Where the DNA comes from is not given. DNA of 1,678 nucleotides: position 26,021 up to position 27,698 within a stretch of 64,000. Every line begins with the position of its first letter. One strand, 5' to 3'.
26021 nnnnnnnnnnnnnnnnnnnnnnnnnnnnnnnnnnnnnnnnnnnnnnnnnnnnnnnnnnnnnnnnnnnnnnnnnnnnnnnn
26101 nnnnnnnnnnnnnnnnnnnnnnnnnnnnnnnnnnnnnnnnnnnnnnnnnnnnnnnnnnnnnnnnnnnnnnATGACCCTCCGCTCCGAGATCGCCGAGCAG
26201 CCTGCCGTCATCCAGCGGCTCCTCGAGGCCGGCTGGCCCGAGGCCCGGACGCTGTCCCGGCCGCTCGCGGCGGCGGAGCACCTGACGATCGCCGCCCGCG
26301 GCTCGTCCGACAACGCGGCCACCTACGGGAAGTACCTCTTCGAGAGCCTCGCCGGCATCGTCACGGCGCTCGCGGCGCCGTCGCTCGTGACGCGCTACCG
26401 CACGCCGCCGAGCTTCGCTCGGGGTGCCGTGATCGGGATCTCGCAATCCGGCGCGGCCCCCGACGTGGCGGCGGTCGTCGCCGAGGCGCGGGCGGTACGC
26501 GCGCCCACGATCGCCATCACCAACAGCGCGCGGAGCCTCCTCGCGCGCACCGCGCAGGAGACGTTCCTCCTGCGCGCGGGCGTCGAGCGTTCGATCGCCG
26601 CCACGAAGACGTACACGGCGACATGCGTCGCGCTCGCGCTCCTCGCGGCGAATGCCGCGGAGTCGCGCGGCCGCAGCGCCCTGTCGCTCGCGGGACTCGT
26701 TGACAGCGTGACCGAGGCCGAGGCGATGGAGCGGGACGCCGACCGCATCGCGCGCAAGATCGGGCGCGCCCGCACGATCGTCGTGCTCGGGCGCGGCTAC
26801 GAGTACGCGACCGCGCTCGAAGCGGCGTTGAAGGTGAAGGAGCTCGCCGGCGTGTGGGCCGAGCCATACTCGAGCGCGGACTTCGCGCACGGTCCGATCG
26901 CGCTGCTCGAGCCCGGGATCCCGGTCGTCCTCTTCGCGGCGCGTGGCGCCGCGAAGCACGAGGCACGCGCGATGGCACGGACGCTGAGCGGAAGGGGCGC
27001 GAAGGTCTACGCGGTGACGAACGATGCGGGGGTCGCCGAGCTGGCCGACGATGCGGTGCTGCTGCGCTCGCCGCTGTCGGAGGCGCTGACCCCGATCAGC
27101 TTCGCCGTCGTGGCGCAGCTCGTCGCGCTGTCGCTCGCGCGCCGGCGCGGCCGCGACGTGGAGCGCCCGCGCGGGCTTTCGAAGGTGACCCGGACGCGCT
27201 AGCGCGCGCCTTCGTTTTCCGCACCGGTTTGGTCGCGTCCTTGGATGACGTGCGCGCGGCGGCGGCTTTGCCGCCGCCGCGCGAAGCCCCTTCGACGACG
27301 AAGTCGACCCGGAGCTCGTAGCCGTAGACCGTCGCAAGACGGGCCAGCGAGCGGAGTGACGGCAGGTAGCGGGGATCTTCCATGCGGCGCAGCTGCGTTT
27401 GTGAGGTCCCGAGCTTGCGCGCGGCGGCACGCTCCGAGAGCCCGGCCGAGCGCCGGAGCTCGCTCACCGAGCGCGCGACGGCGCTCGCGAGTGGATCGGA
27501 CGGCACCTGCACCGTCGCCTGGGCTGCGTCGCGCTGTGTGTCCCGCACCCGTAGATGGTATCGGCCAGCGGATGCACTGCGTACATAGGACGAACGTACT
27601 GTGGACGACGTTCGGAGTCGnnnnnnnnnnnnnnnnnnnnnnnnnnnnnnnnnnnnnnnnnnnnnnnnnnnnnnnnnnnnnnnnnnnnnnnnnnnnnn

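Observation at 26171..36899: Compact, near-complete MurNAc / anhydro-MurNAc recycling locus with paired NagZ paralogs and unusual accessory enzymes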

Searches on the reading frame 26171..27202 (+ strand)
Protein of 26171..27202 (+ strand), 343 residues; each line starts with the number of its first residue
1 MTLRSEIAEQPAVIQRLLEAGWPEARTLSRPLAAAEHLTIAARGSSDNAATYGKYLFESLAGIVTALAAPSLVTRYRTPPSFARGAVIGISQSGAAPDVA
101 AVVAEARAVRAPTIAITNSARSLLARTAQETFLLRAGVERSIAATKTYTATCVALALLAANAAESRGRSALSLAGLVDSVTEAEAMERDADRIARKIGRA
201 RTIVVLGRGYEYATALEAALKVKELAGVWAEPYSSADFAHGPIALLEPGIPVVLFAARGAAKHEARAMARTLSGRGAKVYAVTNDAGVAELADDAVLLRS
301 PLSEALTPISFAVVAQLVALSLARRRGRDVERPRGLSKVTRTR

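Call 7: search_protein_families(library=pfam, proteins=[window:26171-27202:+])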
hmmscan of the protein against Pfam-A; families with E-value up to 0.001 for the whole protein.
window:26171-27202:+ (343 aa): 1 family
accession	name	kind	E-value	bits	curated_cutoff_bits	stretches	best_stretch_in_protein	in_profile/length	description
PF01380.27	SIS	-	1.4e-37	128.9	25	2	32-159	2-129/131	SIS domain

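Call 8: search_protein_families(library=ncbifam, proteins=[window:26171-27202:+])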
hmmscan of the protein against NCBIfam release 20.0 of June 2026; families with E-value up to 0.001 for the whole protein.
window:26171-27202:+ (343 aa): 12 families
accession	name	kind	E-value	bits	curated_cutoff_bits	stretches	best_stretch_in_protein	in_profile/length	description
NF001484.0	PRK00331.1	subfamily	7.1e-70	236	381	1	5-338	256-596/601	isomerizing glutamine--fructose-6-phosphate transaminase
TIGR01135.1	glmS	equivalog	8.1e-68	229.4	418.05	1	4-338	254-602/607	glutamine--fructose-6-phosphate transaminase (isomerizing)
NF046059.1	NagB_SO3506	equivalog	4.8e-53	180.6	430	1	4-342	5-329/330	glucosamine-6-phosphate deaminase NagB-II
NF041128.1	glucosaP_deam_GlmD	equivalog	1.5e-22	80.3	580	1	61-341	57-322/323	glucosamine-6-phosphate deaminase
TIGR02815.1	agaS_fam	subfamily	3.7e-10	39.3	529.2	1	5-341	7-362/372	putative sugar isomerase, AgaS family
NF008481.0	PRK11382.1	equivalog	1.2e-07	31.2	430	1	39-276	48-285/340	fructoselysine 6-phosphate deglycase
NF040776.2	AlsR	equivalog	1.6e-07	30.6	400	1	86-158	179-249/279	transcriptional repressor AlsR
NF008458.0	PRK11337.1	equivalog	3.1e-07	29.7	378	1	86-130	191-235/293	MurR/RpiR family transcriptional regulator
NF003915.0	PRK05441.1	subfamily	1e-05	24.7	168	1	85-161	133-211/300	N-acetylmuramic acid 6-phosphate etherase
TIGR00393.1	kpsF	subfamily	8.3e-05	22.3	203.7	1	86-157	50-121/268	KpsF/GutQ family sugar-phosphate isomerase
TIGR00274.1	TIGR00274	equivalog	0.00021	20.5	302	1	86-162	129-207/291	N-acetylmuramic acid 6-phosphate etherase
TIGR03127.2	RuMP_HxlB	equivalog_domain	0.00096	19.1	160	0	83-142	71-131/178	6-phospho-3-hexuloisomerase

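Call 43: search_solved_structures(query=window:26171-27202:+, max_evalue=1e-10)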
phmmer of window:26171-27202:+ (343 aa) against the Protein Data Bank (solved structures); distinct sequences matched with E-value up to 1e-10: 24.
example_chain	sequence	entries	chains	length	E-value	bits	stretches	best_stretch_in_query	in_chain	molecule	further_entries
3fj1_A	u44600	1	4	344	5.7e-45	157.4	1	3-342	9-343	putative phosphosugar isomerase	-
7kqa_A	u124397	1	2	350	1.9e-44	155.6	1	5-342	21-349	Iron dicitrate transport regulator FecR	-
4s1w_A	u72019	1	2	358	5.9e-40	140.9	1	5-339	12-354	Glutamine--fructose-6-phosphate aminotransferase [isomerizing]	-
1moq_A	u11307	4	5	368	4.2e-37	131.5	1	30-339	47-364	GLUCOSAMINE 6-PHOSPHATE SYNTHASE | Glutamine--fructose-6-phosphate aminotransferase [isomerizing]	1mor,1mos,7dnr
1jxa_A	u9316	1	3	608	1.3e-36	129.9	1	30-339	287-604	glucosamine 6-phosphate synthase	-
4amv_A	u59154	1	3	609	1.4e-36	129.9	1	30-339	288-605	GLUCOSAMINE--FRUCTOSE-6-PHOSPHATE AMINOTRANSFERASE [ISOMER IZING]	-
3ooj_A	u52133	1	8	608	1.8e-36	129.4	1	30-339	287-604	Glucosamine/fructose-6-phosphate aminotransferase, isomerizing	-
2j6h_A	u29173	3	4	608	1.8e-36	129.4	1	30-339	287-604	GLUCOSAMINE-FRUCTOSE-6-PHOSPHATE AMINOTRANSFERASE | GLUCOSAMINE--FRUCTOSE-6-PHOSPHATE AMINOTRANSFERASE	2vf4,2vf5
3hba_A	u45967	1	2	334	3.5e-36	128.5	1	37-282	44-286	Putative phosphosugar isomerase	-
8eol_A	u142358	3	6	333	3.5e-36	128.5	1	37-282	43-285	GLUCOSAMINE-6-PHOSPHATE DEAMINASE | Glutamine-fructose-6-phosphate transaminase (Isomerizing)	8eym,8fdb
3tbf_A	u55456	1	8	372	1.8e-30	109.8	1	34-339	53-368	Glucosamine--fructose-6-phosphate aminotransferase [isomerizing]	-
2zj3_A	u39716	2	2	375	6.2e-29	104.7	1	36-339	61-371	Glucosamine--fructose-6-phosphate aminotransferase [isomerizing] 1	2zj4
2v4m_A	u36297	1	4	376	6.2e-29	104.7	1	36-339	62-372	GLUCOSAMINE--FRUCTOSE-6-PHOSPHATE AMINOTRANSFERASE [ISOMERIZING] 1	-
6zmk_A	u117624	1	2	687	1.3e-28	103.7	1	36-339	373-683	Glutamine--fructose-6-phosphate aminotransferase [isomerizing] 1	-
6r4h_A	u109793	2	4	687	1.7e-28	103.3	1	36-339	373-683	Glutamine--fructose-6-phosphate aminotransferase [isomerizing] 1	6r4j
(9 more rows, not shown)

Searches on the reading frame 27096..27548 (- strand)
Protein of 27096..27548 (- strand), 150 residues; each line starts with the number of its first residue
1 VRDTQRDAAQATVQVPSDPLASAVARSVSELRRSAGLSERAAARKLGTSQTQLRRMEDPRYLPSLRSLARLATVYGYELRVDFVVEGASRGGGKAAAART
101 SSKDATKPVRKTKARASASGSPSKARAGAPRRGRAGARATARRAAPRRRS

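Call 11: search_protein_families(library=pfam, proteins=[window:27096-27548:-])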
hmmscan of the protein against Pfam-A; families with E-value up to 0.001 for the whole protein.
window:27096-27548:- (150 aa): 2 families
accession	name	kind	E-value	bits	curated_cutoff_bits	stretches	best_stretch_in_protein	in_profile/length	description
PF13560.12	HTH_31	-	5e-08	33.6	27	1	30-76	8-55/64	Helix-turn-helix domain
PF01381.28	HTH_3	-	2.5e-07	31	23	1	30-79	3-52/55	Helix-turn-helix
